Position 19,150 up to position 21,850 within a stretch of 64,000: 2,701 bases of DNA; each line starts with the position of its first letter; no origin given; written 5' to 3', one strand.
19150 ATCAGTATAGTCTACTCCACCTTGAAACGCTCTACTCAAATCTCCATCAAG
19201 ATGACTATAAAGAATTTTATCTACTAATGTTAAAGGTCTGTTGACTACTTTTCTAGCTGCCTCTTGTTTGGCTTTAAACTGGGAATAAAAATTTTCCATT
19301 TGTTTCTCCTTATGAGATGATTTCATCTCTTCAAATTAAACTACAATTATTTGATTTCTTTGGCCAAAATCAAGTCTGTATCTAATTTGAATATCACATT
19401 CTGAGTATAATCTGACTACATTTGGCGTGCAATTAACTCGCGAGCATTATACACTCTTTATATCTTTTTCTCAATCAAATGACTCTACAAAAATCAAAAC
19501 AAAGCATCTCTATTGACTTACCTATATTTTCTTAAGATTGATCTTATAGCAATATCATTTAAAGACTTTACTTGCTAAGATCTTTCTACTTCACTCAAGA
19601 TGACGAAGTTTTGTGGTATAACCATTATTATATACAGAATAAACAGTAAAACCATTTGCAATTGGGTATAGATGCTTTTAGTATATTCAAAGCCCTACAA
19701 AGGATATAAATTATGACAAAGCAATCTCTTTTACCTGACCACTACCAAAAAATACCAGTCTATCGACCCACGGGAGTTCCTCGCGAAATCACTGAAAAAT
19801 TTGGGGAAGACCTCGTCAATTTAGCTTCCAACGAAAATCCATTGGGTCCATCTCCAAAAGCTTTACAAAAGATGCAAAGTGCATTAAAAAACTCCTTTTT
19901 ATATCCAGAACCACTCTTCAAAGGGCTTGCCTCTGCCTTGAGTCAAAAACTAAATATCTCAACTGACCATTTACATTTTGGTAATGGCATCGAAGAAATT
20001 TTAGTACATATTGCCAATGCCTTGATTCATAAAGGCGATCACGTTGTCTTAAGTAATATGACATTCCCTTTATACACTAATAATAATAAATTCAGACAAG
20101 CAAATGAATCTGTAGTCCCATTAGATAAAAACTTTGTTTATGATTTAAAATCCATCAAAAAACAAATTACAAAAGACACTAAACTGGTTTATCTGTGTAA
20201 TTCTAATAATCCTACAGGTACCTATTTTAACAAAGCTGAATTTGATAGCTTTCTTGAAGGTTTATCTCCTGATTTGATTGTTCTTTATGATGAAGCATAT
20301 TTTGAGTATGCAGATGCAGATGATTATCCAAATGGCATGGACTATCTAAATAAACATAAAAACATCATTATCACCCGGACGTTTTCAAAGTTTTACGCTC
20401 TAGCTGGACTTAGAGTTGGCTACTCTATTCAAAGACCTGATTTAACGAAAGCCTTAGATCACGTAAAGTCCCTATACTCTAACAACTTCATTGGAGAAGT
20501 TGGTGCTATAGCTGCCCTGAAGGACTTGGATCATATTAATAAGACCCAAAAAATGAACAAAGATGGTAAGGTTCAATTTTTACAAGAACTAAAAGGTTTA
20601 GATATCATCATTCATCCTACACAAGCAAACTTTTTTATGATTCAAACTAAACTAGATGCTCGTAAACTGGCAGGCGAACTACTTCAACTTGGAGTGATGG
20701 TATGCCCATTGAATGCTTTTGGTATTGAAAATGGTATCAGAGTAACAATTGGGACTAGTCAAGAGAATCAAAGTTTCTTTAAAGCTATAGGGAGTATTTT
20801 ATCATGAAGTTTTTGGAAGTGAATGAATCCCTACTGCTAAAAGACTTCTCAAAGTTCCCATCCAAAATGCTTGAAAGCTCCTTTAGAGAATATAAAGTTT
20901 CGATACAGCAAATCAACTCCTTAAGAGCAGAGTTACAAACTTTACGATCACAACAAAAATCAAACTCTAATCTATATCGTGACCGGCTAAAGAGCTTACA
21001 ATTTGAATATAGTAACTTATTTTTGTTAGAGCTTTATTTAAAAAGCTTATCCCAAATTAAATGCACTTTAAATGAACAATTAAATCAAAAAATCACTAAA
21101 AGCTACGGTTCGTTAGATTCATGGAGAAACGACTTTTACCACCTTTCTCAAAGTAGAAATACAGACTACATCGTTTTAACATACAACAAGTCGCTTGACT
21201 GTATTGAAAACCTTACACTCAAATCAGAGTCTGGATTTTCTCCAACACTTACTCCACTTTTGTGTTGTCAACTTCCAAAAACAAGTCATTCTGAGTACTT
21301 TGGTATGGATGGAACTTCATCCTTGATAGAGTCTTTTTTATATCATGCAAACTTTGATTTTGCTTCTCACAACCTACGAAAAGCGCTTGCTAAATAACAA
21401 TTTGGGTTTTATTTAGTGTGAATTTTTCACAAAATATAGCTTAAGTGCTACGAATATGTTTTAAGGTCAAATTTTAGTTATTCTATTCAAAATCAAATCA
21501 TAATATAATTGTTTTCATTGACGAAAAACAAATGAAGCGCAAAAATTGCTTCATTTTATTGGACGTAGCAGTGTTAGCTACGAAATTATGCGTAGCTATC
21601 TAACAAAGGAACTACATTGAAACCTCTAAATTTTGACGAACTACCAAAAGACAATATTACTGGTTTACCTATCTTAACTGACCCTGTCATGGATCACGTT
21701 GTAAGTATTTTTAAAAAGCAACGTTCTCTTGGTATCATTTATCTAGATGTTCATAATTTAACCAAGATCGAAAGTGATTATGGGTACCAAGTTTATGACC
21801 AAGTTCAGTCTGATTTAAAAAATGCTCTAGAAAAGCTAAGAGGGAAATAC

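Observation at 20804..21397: SOD-fold protein without metal ligands, translationally coupled to hisC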

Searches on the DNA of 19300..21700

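Call 36: search_rna_families(source=window, start=19300, end=21700, threshold=evalue, max_evalue=1)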
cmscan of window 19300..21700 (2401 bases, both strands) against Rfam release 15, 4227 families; matches with E-value up to 1: 0.
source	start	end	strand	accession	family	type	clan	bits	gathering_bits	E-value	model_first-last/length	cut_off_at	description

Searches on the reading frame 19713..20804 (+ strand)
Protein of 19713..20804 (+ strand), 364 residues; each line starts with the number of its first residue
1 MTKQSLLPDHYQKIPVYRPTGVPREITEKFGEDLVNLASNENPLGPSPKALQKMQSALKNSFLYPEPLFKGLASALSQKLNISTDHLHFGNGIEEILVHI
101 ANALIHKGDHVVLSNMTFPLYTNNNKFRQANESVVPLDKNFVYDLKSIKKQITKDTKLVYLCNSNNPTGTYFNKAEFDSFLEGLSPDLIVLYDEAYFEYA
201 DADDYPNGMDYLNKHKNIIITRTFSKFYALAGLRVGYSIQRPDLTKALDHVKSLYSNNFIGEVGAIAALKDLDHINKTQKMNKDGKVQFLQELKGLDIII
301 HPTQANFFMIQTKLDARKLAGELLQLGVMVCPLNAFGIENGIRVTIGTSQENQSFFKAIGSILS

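Call 3: search_protein_families(library=pfam, proteins=[window:19713-20804:+], max_evalue=10)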
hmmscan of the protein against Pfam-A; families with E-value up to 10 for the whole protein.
window:19713-20804:+ (364 aa): 4 families
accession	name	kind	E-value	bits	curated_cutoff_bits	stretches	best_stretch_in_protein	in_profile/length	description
PF00155.27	Aminotran_1_2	-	5.7e-43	147.9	19.7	1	33-359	2-361/361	Aminotransferase class I and II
PF00266.25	Aminotran_5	-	1.2e-06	28.2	21.5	1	97-180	78-164/371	Aminotransferase class-V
PF01053.26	Cys_Met_Meta_PP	-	0.011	14.8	27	1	100-168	83-150/381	Cys/Met metabolism PLP-dependent enzyme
PF01041.23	DegT_DnrJ_EryC1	-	0.047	13.4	19.8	1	52-159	9-116/360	DegT/DnrJ/EryC1/StrS aminotransferase family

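Call 4: search_protein_families(library=ncbifam, proteins=[window:19713-20804:+], max_evalue=10)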
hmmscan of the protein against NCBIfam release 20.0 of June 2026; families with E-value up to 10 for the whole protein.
window:19713-20804:+ (364 aa): 82 families (the best 25 are shown)
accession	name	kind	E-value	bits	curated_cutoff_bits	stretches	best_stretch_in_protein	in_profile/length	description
TIGR01141.1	hisC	equivalog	3.7e-83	279.3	276.55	1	13-361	6-348/349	histidinol-phosphate transaminase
NF003496.0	PRK05166.1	equivalog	3.9e-76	256.2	540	1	10-362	13-369/373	histidinol-phosphate transaminase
NF002878.0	PRK03321.1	subfamily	1.3e-71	241.2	374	1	12-360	10-346/352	histidinol-phosphate transaminase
NF006580.0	PRK09105.1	subfamily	3e-56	190.9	444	1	32-362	46-370/375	pyridoxal phosphate-dependent aminotransferase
NF006014.0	PRK08153.1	equivalog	2.1e-52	178.2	510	1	36-363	37-364/370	pyridoxal phosphate-dependent aminotransferase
NF051461.1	pyoverd_PtaA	equivalog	1.1e-49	169.1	500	1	31-358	33-355/359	pyoverdine biosynthesis transaminase PtaA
NF002877.0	PRK03317.1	equivalog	1.4e-42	145.8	409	1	35-362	34-366/374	histidinol-phosphate transaminase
TIGR01140.1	L_thr_O3P_dcar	equivalog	1e-41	143.2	290.55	1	31-359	16-330/331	threonine-phosphate decarboxylase CobD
NF002726.0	PRK02610.1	equivalog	1.8e-38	132.4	391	1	36-363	32-369/374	histidinol-phosphate transaminase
NF041364.1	GntC_guanitoxin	equivalog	1.2e-34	119.8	415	1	71-352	45-345/356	guanitoxin biosynthesis PLP-dependent (S)-gamma-hydroxy-L-arginine cyclodehydratase GntC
NF041091.1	asp_aminotase_Arch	equivalog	7.8e-29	100.7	550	1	29-352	24-363/376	aspartate aminotransferase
NF006225.0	PRK08354.1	equivalog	5.4e-28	98.3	288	1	33-360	15-313/318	putative aminotransferase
NF006756.0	PRK09276.1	subfamily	1.4e-27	96.6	507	1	91-350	100-372/387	LL-diaminopimelate aminotransferase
TIGR03540.1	DapC_direct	equivalog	4.3e-27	95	593.25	1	92-358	99-376/383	LL-diaminopimelate aminotransferase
NF004870.0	PRK06225.1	equivalog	4.8e-25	88.1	351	1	32-330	28-337/380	pyridoxal phosphate-dependent aminotransferase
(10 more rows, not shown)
